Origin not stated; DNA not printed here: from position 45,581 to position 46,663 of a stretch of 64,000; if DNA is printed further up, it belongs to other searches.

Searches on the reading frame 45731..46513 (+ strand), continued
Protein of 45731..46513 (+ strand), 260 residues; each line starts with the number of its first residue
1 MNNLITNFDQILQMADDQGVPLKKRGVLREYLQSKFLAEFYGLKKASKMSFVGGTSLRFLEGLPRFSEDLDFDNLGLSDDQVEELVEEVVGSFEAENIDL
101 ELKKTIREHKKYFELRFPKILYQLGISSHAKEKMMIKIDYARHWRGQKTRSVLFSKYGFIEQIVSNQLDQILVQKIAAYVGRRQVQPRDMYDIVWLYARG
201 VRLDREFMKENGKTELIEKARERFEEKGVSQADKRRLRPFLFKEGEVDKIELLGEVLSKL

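Call 38: search_solved_structures(query=A1, max_evalue=10, show_alignments=2)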
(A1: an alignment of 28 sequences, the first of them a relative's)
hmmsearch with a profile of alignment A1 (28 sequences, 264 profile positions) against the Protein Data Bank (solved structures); distinct sequences matched with E-value up to 10: 4.
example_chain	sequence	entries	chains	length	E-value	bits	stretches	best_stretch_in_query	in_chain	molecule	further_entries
4o8s_A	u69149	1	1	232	4.8e-06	29.5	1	41-198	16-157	Putative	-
4ok0_A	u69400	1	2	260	6.4e-06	29.1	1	39-198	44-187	Putative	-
6y56_A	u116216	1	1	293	0.0033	20.2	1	47-74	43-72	Uncharacterized protein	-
3fd2_A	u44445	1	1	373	0.11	15.2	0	171-228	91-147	Site-specific DNA endonuclease I-MsoI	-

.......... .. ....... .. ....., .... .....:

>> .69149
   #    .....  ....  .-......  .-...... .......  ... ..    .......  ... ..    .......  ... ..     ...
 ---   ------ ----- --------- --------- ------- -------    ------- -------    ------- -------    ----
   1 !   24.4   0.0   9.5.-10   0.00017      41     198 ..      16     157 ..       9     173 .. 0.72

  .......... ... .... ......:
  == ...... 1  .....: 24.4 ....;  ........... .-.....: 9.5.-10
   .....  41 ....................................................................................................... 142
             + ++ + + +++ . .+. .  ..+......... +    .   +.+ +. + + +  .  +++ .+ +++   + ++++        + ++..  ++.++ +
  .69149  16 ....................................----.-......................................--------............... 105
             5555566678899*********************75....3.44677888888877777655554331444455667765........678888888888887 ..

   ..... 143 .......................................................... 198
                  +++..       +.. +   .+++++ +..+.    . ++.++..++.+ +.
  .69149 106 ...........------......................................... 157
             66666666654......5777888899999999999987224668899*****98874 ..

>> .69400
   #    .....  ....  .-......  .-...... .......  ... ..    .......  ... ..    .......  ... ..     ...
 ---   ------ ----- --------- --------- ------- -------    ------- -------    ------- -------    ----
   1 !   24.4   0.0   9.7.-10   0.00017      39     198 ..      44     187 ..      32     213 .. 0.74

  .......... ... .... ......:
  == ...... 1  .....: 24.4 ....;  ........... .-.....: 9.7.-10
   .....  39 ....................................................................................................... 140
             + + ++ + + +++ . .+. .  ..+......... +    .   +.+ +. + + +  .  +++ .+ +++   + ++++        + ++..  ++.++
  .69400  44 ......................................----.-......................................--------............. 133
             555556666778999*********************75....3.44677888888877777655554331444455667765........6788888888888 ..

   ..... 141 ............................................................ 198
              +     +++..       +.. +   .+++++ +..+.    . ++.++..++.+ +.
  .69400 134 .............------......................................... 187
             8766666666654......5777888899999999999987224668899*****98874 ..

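Call 51: search_protein_families(library=ncbifam, proteins=[window:45731-46513:+], max_evalue=0.01)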
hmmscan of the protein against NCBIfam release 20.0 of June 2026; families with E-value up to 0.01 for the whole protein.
window:45731-46513:+ (260 aa): 0 families

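Call 64: find_encoding_contigs(protein=P0012, flank=3000, max_places=2)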
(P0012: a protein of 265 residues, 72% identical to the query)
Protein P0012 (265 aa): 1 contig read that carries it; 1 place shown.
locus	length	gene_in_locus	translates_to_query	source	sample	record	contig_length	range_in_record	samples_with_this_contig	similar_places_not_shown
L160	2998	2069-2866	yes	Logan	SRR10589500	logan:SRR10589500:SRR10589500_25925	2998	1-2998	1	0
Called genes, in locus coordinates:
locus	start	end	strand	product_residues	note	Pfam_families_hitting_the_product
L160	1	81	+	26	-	?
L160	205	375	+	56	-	-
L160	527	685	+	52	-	-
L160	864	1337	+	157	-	PF00334:NDK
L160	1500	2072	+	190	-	-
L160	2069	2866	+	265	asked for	PF08843:AbiEii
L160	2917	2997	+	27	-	?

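Call 81: predict_structure(alignment_id=A1)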
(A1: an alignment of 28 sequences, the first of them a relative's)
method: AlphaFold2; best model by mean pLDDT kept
length: 260 residues; sequences in the alignment: 28
mean_pLDDT: 95.1   pTM: 0.91
mean pLDDT of the five models: 95.1, 94.7, 94.7, 94.1, 93.6
residues with pLDDT >= 90: 242; 70-90: 17; 50-70: 1; < 50: 0
segments of 3 or more residues with pLDDT < 50: none
pLDDT, mean of each block of 10 residues (from residue 1): 86 95 94 98 97 97 95 95 97 93 87 94 92 95 94 96 98 98 94 98 98 98 96 96 95 97
secondary structure, 60 per line:
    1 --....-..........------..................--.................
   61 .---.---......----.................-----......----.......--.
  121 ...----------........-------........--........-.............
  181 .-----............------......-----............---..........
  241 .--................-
elements in order: H3-6 H8-17 H24-41 H44-48 E49-52 H53-61 E69-74 H79-95 E101-106 E111-117 H120-123 E134-141 E149-156 E159-166 H168-181 H187-198 H205-210 H216-227 H231-240 H244-259

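Call 83: fold_search(model_id=the predicted structure, library=pdb)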
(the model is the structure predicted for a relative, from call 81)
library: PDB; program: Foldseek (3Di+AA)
matches with E <= 10: 417; with E <= 0.001: 8
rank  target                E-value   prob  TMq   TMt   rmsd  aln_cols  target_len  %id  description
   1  6j7n                  1.5e-07  1.00  0.54  0.49   5.6       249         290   17  Crystal structure of toxin TglT (unusual type guanylyltransferase-like toxin, Rv1045) mutant D82A co-expressed with TakA (released 2020-05-13)
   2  6j7s                  3.0e-07  1.00  0.53  0.49   5.8       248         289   18  Crystal structure of toxin TglT (unusual type guanylyltransferase-like toxin, Rv1045) wild type protein from Mycobacteri (released 2020-05-13)
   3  4o8s                  3.3e-07  1.00  0.52  0.58   6.4       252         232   17  Crystal structure of JHP933 from Helicobacter pylori (released 2014-09-10)
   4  6j7o                  4.3e-07  1.00  0.52  0.47   6.0       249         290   18  Crystal structure of toxin TglT (unusual type guanylyltransferase-like toxin, Rv1045) mutant E146Q from Mycobacterium tu (released 2020-05-13)
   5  6j7r                  5.1e-07  1.00  0.56  0.51   5.5       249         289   17  Crystal structure of toxin TglT (unusual type guanylyltransferase-like toxin, Rv1045) mutant S78A co-expressed with TakA (released 2020-05-13)
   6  8xhr_A                1.0e-06  1.00  0.53  0.48   9.4       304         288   15  Crystal structure of Mycobacterium tuberculosis MenT3 bound with CTP (released 2024-02-28)
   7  4ok0_A                2.1e-06  1.00  0.55  0.63   5.9       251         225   17  Crystal structure of putative nucleotidyltransferase from H. pylori (released 2014-04-09)
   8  4ok0_B                2.4e-06  1.00  0.52  0.59   6.2       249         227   17  Crystal structure of putative nucleotidyltransferase from H. pylori (released 2014-04-09)
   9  4xj3                  2.0e-02  0.28  0.19  0.14  18.0       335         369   10  Crystal structure of Vibrio cholerae DncV GTP bound form (released 2015-04-29)
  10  4ty0_B                3.0e-02  0.35  0.23  0.19  18.4       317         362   12  Crystal structure of Vibrio cholerae DncV cyclic AMP-GMP synthase in complex with linear intermediate 5' pppA(3',5')pG (released 2014-08-13)
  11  4atb_D                3.8e-02  0.82  0.29  0.26  10.6       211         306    9  Crystal structure of the NF90-NF45 dimerisation domain complex with CTP (released 2012-08-01)
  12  4at9_B                4.0e-02  0.72  0.33  0.29  14.8       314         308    8  Crystal structure of the NF90-NF45 dimerisation domain complex with UTP (released 2012-08-01)
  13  6go3                  4.2e-02  0.98  0.27  0.22   6.0       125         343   11  TdT chimera (Loop1 of pol mu) - apoenzyme (released 2019-06-05)
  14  4qz9_A                4.4e-02  0.92  0.25  0.20   6.5       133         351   11  Mouse Tdt in complex with a DSB substrate, C-A base pair (released 2015-06-10)
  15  4i28_A                4.4e-02  0.92  0.25  0.20   6.7       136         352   11  Binary complex of mouse TdT with ssDNA and Zn++ (released 2013-07-24)
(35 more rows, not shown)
